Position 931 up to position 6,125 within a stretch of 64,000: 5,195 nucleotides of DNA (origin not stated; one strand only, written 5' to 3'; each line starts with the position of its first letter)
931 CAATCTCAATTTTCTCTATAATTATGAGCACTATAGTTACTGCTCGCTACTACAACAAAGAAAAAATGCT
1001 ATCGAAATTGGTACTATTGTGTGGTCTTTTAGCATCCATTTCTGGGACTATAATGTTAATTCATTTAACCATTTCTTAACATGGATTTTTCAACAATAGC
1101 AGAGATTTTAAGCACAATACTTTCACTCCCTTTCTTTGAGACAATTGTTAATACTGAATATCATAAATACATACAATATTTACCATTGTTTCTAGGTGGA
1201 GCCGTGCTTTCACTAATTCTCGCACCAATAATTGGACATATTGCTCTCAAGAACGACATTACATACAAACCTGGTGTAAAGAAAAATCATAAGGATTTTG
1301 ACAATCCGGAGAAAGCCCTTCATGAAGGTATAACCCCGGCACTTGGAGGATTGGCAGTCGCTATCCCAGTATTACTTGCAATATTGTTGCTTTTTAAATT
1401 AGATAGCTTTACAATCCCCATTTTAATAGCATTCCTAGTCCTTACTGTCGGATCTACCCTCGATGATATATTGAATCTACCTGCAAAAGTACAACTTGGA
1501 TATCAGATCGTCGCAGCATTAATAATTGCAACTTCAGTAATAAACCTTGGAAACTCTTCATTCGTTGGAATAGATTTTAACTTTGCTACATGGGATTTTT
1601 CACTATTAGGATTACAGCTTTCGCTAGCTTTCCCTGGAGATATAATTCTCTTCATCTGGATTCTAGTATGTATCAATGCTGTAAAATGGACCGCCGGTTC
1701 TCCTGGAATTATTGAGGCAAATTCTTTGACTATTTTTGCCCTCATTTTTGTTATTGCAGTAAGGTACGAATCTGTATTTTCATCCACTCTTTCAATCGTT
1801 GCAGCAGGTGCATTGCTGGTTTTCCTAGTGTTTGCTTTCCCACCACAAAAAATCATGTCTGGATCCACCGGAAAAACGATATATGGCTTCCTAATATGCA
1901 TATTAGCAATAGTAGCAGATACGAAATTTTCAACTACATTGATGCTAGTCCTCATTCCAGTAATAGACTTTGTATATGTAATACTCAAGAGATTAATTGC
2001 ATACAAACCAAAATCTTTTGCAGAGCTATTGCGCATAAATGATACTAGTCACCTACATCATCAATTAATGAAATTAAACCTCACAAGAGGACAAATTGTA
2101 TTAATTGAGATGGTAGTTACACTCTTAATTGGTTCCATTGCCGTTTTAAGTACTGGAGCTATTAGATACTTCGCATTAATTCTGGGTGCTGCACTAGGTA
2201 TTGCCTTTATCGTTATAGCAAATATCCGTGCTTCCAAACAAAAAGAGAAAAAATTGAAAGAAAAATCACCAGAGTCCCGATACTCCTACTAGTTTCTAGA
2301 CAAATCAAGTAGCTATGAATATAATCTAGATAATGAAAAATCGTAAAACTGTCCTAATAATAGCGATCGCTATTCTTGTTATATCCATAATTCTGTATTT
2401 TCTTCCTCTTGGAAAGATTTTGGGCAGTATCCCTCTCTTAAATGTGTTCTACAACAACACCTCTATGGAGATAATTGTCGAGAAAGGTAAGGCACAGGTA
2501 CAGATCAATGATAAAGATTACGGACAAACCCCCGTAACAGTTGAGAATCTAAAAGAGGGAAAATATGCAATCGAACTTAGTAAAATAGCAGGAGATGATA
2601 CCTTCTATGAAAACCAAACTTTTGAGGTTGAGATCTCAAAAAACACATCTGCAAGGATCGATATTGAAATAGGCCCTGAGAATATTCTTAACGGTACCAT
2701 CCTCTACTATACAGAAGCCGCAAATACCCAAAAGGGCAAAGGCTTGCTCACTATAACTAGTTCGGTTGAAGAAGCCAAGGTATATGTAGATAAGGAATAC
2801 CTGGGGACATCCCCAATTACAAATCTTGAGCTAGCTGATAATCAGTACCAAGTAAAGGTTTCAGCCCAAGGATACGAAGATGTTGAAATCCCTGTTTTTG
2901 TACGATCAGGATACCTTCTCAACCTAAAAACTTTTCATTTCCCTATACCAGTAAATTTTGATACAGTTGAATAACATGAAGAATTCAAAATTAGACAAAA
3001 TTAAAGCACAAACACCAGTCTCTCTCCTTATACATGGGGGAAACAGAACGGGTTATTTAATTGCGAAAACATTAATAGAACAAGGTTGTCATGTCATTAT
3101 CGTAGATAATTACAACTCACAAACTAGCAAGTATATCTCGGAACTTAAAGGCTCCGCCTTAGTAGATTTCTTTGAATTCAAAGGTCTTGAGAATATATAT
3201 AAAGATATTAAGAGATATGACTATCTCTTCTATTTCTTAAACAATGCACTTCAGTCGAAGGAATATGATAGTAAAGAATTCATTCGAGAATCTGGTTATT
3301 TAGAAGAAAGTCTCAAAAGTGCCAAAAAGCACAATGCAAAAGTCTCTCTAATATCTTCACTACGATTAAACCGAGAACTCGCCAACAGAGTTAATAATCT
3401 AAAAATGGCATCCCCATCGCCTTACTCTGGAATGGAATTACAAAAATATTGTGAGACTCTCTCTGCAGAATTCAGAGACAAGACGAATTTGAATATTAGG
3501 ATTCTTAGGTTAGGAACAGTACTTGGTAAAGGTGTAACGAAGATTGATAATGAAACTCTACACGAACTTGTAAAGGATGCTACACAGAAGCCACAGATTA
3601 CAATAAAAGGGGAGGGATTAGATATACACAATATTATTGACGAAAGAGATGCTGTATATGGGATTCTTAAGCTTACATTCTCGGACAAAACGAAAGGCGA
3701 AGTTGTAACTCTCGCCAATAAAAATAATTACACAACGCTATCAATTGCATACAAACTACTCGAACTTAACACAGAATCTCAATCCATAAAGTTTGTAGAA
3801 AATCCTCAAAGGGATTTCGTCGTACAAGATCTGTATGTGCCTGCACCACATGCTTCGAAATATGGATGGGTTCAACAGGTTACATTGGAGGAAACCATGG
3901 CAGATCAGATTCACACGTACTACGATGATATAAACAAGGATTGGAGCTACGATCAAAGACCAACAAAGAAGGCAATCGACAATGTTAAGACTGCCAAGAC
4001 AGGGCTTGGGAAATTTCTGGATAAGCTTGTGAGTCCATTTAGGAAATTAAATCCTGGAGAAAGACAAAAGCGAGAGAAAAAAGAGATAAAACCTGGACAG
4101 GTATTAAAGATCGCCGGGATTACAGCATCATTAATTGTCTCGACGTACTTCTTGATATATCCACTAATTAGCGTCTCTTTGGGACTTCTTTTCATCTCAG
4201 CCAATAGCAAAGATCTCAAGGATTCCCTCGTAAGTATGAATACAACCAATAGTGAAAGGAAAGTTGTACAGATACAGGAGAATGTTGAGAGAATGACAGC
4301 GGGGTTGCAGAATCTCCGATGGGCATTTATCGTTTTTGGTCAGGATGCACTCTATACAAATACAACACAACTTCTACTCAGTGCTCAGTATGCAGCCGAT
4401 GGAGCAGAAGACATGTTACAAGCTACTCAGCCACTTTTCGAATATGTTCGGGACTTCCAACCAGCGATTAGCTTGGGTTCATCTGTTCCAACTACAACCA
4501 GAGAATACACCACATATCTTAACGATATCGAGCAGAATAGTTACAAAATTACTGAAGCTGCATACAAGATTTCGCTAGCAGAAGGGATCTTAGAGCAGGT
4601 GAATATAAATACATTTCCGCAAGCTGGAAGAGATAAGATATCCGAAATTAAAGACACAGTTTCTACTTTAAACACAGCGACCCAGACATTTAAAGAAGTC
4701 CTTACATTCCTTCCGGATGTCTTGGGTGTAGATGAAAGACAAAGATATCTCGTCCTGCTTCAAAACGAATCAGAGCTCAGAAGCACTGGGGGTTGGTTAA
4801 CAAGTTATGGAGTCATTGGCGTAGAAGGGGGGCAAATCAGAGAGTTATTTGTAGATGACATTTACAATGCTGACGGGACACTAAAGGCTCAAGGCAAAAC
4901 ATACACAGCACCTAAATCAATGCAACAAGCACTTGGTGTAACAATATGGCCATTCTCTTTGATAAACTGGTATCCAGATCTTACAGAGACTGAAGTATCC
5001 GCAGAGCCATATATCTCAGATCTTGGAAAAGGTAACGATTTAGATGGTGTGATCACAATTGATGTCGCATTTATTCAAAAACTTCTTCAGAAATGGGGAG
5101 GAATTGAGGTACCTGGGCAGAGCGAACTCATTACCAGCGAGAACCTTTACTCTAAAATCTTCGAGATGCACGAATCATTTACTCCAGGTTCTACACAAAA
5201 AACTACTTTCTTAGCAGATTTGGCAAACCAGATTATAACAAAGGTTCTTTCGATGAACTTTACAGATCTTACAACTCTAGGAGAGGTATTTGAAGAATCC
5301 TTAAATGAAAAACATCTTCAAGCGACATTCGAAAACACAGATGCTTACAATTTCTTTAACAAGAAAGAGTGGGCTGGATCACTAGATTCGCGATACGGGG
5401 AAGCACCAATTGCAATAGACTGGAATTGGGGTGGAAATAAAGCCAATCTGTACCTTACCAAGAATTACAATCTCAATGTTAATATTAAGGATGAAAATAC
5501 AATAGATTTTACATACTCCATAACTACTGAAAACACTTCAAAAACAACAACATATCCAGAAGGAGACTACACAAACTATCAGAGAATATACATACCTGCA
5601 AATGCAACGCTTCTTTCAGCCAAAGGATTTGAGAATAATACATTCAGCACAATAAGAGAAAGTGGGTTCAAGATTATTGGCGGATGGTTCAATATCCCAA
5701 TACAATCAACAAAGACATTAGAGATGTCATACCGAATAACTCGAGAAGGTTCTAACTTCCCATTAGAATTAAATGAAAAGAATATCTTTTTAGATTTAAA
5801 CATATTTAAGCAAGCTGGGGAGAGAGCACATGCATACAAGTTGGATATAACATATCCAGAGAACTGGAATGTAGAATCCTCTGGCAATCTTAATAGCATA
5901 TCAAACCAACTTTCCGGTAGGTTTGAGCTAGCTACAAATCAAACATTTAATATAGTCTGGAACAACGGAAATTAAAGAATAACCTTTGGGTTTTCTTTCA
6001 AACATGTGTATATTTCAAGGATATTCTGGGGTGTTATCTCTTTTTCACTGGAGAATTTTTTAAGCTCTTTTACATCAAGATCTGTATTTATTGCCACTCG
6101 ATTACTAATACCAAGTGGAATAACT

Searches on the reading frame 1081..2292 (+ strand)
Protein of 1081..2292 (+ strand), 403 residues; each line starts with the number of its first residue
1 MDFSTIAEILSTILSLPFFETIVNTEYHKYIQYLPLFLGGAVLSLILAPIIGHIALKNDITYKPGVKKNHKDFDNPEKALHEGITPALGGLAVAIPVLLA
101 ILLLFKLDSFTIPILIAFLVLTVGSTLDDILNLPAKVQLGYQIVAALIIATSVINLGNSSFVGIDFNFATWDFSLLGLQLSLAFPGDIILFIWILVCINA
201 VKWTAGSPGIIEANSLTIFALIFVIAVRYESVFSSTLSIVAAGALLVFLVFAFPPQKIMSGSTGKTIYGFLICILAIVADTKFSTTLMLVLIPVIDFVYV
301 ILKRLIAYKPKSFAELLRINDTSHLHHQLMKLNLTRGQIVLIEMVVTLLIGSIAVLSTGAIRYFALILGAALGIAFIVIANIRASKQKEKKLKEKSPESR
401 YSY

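Call 29: search_protein_families(library=pfam, proteins=[window:1081-2292:+], max_evalue=0.0001)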
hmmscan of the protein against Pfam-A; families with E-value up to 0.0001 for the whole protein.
window:1081-2292:+ (403 aa): 1 family
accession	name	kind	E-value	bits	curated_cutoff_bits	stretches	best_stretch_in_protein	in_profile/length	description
PF00953.26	Glycos_transf_4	-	4.2e-14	53.3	27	1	114-278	4-158/160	Glycosyl transferase family 4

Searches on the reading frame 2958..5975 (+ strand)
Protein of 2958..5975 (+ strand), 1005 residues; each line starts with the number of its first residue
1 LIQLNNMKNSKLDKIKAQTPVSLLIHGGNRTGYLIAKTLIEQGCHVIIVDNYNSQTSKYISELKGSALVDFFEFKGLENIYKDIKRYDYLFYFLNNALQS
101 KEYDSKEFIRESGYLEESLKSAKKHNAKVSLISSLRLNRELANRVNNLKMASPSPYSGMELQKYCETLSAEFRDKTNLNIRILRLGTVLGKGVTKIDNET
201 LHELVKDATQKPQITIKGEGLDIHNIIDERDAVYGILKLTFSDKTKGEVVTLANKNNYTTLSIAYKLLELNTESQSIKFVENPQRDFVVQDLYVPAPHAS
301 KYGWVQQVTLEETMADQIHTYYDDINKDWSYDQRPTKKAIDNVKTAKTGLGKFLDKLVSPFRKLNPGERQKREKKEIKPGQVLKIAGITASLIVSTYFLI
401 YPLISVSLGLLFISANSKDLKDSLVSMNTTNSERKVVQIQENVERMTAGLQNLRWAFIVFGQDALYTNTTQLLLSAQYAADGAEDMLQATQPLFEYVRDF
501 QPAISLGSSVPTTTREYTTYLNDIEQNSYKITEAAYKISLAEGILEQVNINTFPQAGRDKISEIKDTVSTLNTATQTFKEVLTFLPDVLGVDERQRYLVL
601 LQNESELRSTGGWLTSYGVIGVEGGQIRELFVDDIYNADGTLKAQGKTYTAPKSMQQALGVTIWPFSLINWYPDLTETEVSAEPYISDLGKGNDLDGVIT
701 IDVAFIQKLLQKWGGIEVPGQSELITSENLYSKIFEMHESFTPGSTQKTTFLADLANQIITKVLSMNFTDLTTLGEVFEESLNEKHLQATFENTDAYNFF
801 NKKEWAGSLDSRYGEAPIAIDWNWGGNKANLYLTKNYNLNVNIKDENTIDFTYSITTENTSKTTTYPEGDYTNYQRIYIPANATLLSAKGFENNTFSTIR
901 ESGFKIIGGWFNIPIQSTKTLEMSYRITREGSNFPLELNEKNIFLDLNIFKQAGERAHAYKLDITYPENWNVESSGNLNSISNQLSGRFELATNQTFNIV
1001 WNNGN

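Call 29: search_protein_families(library=pfam, proteins=[window:2958-5975:+], max_evalue=0.0001)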
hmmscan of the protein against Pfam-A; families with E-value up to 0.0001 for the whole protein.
window:2958-5975:+ (1005 aa): 2 families
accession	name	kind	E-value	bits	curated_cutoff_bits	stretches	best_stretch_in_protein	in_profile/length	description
PF13196.11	DUF4012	-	7.1e-18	65.9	28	1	592-731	1-136/144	Protein of unknown function (DUF4012)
PF01370.27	Epimerase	-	2.9e-05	24.1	20.9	1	32-241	11-226/240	NAD dependent epimerase/dehydratase family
